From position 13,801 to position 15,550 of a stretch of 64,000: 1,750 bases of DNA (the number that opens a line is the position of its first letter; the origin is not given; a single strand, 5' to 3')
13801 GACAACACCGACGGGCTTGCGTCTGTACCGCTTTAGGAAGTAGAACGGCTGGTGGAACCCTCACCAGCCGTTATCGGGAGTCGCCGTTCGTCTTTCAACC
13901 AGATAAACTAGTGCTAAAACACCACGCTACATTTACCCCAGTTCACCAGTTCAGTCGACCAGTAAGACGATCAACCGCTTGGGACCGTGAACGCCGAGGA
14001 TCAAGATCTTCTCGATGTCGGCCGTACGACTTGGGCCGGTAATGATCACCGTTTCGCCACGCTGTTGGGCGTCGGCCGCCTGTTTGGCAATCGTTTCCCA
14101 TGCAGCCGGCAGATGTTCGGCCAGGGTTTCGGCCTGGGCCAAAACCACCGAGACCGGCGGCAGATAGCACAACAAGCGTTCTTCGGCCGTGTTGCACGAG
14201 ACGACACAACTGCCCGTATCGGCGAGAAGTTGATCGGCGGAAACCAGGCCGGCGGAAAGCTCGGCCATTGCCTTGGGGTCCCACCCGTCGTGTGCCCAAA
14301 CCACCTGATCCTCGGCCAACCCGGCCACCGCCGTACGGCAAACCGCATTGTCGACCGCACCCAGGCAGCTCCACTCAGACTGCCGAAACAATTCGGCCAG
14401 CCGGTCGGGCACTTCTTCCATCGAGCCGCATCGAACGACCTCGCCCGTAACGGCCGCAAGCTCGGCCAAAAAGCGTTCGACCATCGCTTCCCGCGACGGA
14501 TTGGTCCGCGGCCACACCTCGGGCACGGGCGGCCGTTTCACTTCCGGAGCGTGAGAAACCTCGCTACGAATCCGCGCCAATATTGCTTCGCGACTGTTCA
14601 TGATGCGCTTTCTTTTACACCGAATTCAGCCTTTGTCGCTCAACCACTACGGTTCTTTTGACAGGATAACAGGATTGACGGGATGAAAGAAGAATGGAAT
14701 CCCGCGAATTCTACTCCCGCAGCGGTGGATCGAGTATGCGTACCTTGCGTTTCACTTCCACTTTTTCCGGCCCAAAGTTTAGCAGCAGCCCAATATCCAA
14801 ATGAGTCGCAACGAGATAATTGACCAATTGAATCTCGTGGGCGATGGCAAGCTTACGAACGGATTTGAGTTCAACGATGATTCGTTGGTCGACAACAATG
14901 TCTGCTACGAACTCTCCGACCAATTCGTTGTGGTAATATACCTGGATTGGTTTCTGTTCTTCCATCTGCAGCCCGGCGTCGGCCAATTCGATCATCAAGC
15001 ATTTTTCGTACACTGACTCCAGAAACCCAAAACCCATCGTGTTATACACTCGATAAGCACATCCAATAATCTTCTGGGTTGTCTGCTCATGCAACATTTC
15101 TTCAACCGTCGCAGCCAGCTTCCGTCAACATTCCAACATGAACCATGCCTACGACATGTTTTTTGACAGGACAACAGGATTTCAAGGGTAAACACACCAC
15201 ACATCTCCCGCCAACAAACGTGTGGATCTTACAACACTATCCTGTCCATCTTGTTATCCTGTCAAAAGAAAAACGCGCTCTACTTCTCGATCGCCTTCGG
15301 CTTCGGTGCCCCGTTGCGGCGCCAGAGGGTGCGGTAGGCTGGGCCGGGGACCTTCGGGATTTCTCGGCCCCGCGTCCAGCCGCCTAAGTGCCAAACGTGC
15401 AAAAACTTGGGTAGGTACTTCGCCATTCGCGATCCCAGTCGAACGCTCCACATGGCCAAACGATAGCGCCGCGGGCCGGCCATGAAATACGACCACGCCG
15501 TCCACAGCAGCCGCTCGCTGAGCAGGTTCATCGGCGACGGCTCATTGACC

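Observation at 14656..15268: Low-GC GxxExxY gene bracketed by inverted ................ arms and inserted inside the lutABC operon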

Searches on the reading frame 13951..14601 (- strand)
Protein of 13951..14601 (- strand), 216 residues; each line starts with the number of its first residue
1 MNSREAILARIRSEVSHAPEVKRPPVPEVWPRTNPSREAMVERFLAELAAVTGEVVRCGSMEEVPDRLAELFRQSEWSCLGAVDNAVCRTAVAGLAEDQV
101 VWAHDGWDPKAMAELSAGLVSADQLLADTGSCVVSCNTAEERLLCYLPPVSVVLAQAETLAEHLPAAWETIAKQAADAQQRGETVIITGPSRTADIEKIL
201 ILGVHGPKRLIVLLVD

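Call 7: search_protein_families(library=pfam, proteins=[window:13951-14601:-])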
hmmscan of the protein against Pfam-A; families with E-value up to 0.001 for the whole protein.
window:13951-14601:- (216 aa): 1 family
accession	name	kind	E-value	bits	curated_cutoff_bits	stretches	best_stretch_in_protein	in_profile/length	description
PF02589.21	LUD_dom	-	3.1e-26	92.7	22.6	1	41-215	1-189/189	LUD domain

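Call 8: search_protein_families(library=ncbifam, proteins=[window:13951-14601:-])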
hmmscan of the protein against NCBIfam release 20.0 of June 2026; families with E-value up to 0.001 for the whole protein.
window:13951-14601:- (216 aa): 0 families

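Call 36: find_homologous_proteins(query=window:13951-14601:-, max_evalue=1e-20)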
Query window:13951-14601:- (216 aa): 1137 proteins with E <= 1e-20 among 5849 candidates; the best 120 are listed.
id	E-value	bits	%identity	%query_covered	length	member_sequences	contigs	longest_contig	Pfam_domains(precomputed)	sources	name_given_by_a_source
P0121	1.2e-134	465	100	100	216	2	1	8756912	PF02589.22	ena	-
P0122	1.3e-92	327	69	100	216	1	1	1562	PF02589.22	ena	-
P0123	4.8e-89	316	68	100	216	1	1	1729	PF02589.22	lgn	-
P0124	9.2e-88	311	65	100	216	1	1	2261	PF02589.22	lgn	-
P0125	9.7e-87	308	64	100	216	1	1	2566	PF02589.22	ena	-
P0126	1.7e-85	304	63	100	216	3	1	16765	PF02589.22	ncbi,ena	-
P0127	2.3e-85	304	64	100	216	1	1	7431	PF02589.22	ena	-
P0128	5.9e-85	302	63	100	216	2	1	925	PF02589.22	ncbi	-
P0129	1.5e-84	301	63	100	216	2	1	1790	PF02589.22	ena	-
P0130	1.9e-83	297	64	100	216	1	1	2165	PF02589.22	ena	-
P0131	3.7e-83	296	62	100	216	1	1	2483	PF02589.22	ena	-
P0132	7.4e-83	295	63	100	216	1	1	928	PF02589.22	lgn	-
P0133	9.7e-83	295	61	100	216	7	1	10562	PF02589.22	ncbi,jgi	-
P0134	1.4e-82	294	62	100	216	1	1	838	PF02589.22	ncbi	-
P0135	1.5e-82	294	62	100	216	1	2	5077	PF02589.22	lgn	-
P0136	2.4e-82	294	62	100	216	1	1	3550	PF02589.22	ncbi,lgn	-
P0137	2.8e-82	293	62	100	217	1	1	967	PF02589.22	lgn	-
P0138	4.1e-82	293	61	100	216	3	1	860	PF02589.22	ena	-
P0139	5.7e-82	292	60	100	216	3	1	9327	PF02589.22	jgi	-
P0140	1.5e-81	291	62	100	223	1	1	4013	PF02589.22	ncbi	-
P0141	2.2e-81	291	59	100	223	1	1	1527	PF02589.22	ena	-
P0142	2.3e-81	290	62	100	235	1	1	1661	PF02589.22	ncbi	-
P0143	2.6e-81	290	60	100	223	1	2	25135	PF02589.22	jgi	jgi:L-lactate dehydrogenase complex protein LldG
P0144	3.8e-81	290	62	100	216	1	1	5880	PF02589.22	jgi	-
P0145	5.7e-81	289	63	100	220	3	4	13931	PF02589.22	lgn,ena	-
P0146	7.5e-81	289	61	100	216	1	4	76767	PF02589.22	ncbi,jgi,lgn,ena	-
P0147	1.1e-80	288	61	100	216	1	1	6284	PF02589.22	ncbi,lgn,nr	ncbi:MAG: lactate utilization protein [Pirellulales bacterium]|nr:lactate utilization protein [Pirel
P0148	1.3e-80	288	61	100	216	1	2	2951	PF02589.22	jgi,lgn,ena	-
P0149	1.5e-80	288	62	100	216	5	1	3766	PF02589.22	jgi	jgi:L-lactate dehydrogenase complex protein LldG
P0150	4.4e-80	286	62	100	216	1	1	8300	PF02589.22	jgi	jgi:L-lactate dehydrogenase complex protein LldG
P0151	6.5e-80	286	59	100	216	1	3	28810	PF02589.22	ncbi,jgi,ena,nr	ncbi:MAG TPA: lactate utilization protein [Thermoguttaceae bacterium]|nr:lactate utilization protein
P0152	7.0e-80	286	63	100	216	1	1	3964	PF02589.22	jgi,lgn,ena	-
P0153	1.0e-79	285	60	100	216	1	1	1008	PF02589.22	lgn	-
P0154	1.1e-79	285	61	100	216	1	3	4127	PF02589.22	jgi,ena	-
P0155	1.2e-79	285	61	100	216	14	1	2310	PF02589.22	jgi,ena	-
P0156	1.3e-79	285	59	100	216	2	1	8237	PF02589.22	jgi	-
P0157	1.5e-79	285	60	99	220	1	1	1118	PF02589.22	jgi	jgi:L-lactate dehydrogenase complex protein LldG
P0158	1.8e-79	284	60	100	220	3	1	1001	PF02589.22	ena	-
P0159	2.6e-79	284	61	100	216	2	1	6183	PF02589.22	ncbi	ncbi:MAG: lactate utilization protein [Thermoguttaceae bacterium]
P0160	2.6e-79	284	60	100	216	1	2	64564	PF02589.22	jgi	-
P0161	3.3e-79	283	61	100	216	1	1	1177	PF02589.22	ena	-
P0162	3.3e-79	283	61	100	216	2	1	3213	PF02589.22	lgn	-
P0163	4.6e-79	283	61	100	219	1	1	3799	PF02589.22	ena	-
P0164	5.5e-79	283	60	100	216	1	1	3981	PF02589.22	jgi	jgi:L-lactate dehydrogenase complex protein LldG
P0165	8.7e-79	282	61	100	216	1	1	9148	PF02589.22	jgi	jgi:L-lactate dehydrogenase complex protein LldG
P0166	8.8e-79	282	60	100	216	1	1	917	PF02589.22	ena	-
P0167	9.4e-79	282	61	100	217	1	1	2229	PF02589.22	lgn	-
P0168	1.6e-78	281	60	100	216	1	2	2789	PF02589.22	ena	-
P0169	1.7e-78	281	61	100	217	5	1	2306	PF02589.22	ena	-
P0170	2.2e-78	281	60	100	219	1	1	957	PF02589.22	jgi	jgi:L-lactate dehydrogenase complex protein LldG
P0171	3.1e-78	280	60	100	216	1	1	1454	PF02589.22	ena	-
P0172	3.6e-78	280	60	100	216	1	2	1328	PF02589.22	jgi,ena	-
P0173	3.7e-78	280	60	100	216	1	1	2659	PF02589.22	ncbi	-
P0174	4.7e-78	280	63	100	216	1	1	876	PF02589.22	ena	-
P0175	4.8e-78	280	60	100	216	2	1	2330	PF02589.22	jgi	jgi:L-lactate dehydrogenase complex protein LldG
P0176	4.9e-78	280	59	100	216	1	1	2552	PF02589.22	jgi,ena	-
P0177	6.1e-78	279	60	100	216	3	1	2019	PF02589.22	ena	-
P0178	6.7e-78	279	60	100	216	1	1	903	PF02589.22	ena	-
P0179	8.6e-78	279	59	100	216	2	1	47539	PF02589.22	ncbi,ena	-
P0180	1.2e-77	278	61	100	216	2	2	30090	PF02589.22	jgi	-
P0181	1.3e-77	278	60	100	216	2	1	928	PF02589.22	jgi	-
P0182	1.3e-77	278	60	100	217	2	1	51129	PF02589.22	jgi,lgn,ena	-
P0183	2.0e-77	278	60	100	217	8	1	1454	PF02589.22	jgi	-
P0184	2.0e-77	278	60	100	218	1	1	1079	PF02589.22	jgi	jgi:L-lactate dehydrogenase complex protein LldG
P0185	3.8e-77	277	60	100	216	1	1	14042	PF02589.22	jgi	jgi:L-lactate dehydrogenase complex protein LldG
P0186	4.1e-77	277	60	99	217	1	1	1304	PF02589.22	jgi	jgi:L-lactate dehydrogenase complex protein LldG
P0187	4.3e-77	277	57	100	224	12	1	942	PF02589.22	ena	-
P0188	4.4e-77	277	61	100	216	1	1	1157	PF02589.22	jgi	jgi:L-lactate dehydrogenase complex protein LldG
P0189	4.9e-77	276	57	100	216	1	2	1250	PF02589.22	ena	-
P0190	5.3e-77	276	58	100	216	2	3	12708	PF02589.22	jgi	-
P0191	5.4e-77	276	58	100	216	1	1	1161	PF02589.22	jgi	jgi:L-lactate dehydrogenase complex protein LldG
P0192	7.8e-77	276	61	100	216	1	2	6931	PF02589.22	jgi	jgi:L-lactate dehydrogenase complex protein LldG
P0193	9.0e-77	275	57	100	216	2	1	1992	PF02589.22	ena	-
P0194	1.4e-76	275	58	100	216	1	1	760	PF02589.22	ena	-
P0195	1.8e-76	274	60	100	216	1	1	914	PF02589.22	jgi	jgi:L-lactate dehydrogenase complex protein LldG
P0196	2.0e-76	274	60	100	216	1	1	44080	PF02589.22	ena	-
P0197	2.2e-76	274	60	100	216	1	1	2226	PF02589.22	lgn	-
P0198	2.5e-76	274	59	100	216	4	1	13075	PF02589.22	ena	-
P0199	2.6e-76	274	59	100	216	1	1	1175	PF02589.22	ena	-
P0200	2.6e-76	274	60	100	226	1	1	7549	PF02589.22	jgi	jgi:L-lactate dehydrogenase complex protein LldG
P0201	3.4e-76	274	61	100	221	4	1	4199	PF02589.22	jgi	jgi:L-lactate dehydrogenase complex protein LldG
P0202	4.6e-76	273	60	100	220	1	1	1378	PF02589.22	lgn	-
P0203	5.4e-76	273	59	100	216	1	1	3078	PF02589.22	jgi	jgi:L-lactate dehydrogenase complex protein LldG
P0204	5.9e-76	273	60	100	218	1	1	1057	PF02589.22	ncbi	-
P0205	6.1e-76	273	60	100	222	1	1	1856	PF02589.22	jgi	jgi:L-lactate dehydrogenase complex protein LldG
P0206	6.4e-76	273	59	100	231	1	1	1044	PF02589.22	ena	-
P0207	6.5e-76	273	58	100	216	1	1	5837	PF02589.22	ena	-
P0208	7.1e-76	273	59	100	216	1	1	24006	PF02589.22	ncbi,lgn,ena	-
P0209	7.3e-76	273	60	100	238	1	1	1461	PF02589.22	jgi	jgi:L-lactate dehydrogenase complex protein LldG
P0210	7.6e-76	272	58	100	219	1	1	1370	PF02589.22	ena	-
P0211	8.5e-76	272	59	100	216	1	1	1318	PF02589.22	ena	-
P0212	1.0e-75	272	62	100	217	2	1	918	PF02589.22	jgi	jgi:L-lactate dehydrogenase complex protein LldG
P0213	1.2e-75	272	60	100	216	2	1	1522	PF02589.22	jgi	-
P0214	1.3e-75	272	57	99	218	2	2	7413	PF02589.22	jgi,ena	-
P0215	1.3e-75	272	60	100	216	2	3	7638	PF02589.22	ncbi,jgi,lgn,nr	ncbi:MAG: lactate utilization protein [Planctomycetes bacterium]|nr:lactate utilization protein [Pla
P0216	1.3e-75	272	60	100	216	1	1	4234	PF02589.22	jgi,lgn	-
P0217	1.4e-75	272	61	100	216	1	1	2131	PF02589.22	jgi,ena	-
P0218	1.6e-75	271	58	100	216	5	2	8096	PF02589.22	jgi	jgi:L-lactate dehydrogenase complex protein LldG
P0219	1.8e-75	271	58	100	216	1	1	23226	PF02589.22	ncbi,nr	ncbi:MAG: lactate utilization protein [Pirellulales bacterium]|nr:lactate utilization protein [Pirel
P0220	1.9e-75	271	59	100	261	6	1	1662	PF02589.22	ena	-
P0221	2.3e-75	271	59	100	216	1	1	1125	PF02589.22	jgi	jgi:L-lactate dehydrogenase complex protein LldG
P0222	2.4e-75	271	61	100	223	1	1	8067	PF02589.22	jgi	-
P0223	2.7e-75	271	59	100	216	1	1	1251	PF02589.22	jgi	jgi:L-lactate dehydrogenase complex protein LldG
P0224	3.0e-75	271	59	100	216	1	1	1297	PF02589.22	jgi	jgi:L-lactate dehydrogenase complex protein LldG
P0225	3.1e-75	270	60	100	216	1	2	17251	PF02589.22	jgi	jgi:L-lactate dehydrogenase complex protein LldG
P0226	3.5e-75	270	58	100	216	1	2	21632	PF02589.22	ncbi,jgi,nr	ncbi:MAG: lactate utilization protein [Candidatus Nealsonbacteria bacterium]|nr:lactate utilization 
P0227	3.6e-75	270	61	100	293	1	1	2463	PF02589.22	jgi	jgi:L-lactate dehydrogenase complex protein LldG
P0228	3.7e-75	270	60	100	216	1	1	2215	PF02589.22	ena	-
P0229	3.7e-75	270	59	100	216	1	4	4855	PF02589.22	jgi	jgi:L-lactate dehydrogenase complex protein LldG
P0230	3.9e-75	270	60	100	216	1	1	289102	PF02589.22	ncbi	-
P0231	4.0e-75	270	60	100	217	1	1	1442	PF02589.22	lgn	-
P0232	4.3e-75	270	59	100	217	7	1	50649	PF02589.22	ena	-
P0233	4.5e-75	270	60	100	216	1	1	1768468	PF02589.22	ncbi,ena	-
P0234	5.3e-75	270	57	100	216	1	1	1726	PF02589.22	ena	-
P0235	5.4e-75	270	59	100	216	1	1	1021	PF02589.22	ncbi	-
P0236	5.7e-75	270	59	100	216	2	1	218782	PF02589.22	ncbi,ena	-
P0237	6.4e-75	269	60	100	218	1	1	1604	PF02589.22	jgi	-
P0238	6.5e-75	269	59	100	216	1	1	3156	PF02589.22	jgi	jgi:L-lactate dehydrogenase complex protein LldG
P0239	7.5e-75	269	57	100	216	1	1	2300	PF02589.22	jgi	jgi:L-lactate dehydrogenase complex protein LldG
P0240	7.8e-75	269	59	100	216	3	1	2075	PF02589.22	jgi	jgi:L-lactate dehydrogenase complex protein LldG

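Call 37: find_encoding_contigs(protein=P0121, flank=3000, max_places=5)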
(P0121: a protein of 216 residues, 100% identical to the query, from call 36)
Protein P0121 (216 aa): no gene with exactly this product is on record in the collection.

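Call 40: find_encoding_contigs(protein=P0126, flank=3000, max_places=3)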
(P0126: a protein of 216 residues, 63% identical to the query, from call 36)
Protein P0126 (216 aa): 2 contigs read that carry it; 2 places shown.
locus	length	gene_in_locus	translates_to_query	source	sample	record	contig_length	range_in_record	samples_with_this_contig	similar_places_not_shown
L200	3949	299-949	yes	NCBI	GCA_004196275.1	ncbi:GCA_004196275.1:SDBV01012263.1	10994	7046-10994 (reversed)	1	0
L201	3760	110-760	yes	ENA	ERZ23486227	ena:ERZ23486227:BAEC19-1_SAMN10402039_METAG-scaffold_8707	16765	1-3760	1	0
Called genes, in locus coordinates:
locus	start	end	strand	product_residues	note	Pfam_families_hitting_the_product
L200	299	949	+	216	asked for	PF02589:LUD_dom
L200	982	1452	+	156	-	PF03144:GTP_EFTU_D2 (weak)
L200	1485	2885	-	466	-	PF20013:GAP1-N2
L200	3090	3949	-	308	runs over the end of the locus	PF19993:DO-GTPase2, PF19975:DO-GTPase1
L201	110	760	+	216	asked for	PF02589:LUD_dom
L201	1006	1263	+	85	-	PF03144:GTP_EFTU_D2 (weak)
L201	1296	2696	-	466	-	PF20013:GAP1-N2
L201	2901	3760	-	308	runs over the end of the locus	PF19993:DO-GTPase2, PF19975:DO-GTPase1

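Call 41: find_encoding_contigs(protein=P0127, flank=3000, max_places=3)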
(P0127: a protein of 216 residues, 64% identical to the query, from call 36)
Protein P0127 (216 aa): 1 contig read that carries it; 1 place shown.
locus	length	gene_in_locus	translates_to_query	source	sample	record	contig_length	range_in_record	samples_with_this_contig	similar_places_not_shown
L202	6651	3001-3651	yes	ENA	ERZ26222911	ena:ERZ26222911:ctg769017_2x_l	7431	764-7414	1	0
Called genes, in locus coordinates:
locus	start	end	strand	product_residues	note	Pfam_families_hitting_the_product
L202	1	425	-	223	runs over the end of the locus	PF01902:Diphthami_syn_2_N, PF28410:Diphthami_syn_2_C (faint)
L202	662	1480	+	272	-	PF02754:CCG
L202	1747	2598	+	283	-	PF02589:LUD_dom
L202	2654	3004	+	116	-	PF11870:LutB_C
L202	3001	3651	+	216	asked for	PF02589:LUD_dom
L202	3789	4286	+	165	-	-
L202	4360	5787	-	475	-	PF20013:GAP1-N2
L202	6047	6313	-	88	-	-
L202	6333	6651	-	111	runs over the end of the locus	?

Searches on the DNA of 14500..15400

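Call 24: search_rna_families(source=window, start=14500, end=15400, threshold=evalue, max_evalue=5)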
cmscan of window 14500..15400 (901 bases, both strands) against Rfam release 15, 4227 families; matches with E-value up to 5: 4.
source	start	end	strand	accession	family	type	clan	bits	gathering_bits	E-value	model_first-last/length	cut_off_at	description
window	15117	15159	+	RF02359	MS2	Cis-reg;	-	18.2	40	0.13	1-36/36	no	Bacteriophage MS2 operator hairpin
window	15141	15230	-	RF01761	wcaG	Cis-reg;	-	16.6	42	2.2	1-98/98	no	wcaG RNA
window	15262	15287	-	RF00489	ctRNA_p42d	Gene; antisense;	-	15.2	50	4.7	1-46/46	no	ctRNA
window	15316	15400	-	RF00216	IRES_c-myc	Cis-reg; IRES;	-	11.4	40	1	94-302/302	5'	c-myc internal ribosome entry site (IRES)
